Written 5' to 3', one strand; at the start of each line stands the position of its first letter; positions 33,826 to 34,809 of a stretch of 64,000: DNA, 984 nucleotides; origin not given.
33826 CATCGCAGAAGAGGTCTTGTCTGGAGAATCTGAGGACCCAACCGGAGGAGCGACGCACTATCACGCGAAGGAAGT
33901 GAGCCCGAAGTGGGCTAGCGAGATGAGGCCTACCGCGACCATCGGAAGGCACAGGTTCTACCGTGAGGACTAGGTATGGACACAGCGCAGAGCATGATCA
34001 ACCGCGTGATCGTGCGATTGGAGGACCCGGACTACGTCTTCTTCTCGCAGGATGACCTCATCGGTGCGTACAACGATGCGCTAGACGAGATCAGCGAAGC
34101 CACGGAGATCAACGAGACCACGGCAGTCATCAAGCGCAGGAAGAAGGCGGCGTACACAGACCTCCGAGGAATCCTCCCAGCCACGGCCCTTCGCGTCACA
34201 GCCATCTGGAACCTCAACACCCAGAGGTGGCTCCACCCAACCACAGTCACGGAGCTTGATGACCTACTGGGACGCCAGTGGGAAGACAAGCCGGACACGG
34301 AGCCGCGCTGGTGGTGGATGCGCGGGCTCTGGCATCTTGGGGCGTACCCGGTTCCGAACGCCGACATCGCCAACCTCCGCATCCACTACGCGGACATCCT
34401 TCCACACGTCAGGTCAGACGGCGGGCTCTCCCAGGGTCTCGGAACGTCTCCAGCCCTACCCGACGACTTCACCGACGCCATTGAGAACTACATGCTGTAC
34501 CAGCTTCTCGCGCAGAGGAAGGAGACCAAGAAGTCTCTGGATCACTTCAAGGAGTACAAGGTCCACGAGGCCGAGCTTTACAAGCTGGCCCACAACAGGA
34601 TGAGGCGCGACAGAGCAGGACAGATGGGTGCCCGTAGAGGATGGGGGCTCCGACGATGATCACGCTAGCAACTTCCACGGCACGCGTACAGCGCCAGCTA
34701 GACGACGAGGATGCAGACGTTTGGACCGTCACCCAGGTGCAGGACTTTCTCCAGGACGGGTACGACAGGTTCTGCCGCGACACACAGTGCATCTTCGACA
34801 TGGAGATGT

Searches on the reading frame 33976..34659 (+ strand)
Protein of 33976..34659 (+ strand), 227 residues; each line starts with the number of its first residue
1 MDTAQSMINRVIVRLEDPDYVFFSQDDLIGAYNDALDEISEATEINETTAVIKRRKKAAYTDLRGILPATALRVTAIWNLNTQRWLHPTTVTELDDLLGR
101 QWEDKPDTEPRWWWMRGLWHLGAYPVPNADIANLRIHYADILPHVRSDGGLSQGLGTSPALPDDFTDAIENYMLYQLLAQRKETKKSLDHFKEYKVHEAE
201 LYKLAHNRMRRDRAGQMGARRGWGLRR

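Call 76: search_protein_families(library=phrogs, proteins=[window:33976-34659:+], max_evalue=0.001)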
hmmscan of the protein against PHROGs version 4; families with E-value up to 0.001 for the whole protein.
window:33976-34659:+ (227 aa): 1 family
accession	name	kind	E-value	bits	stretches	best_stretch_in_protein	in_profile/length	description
phrog_399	-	head and packaging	2.6e-12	47.8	1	2-181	2-176/220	structural protein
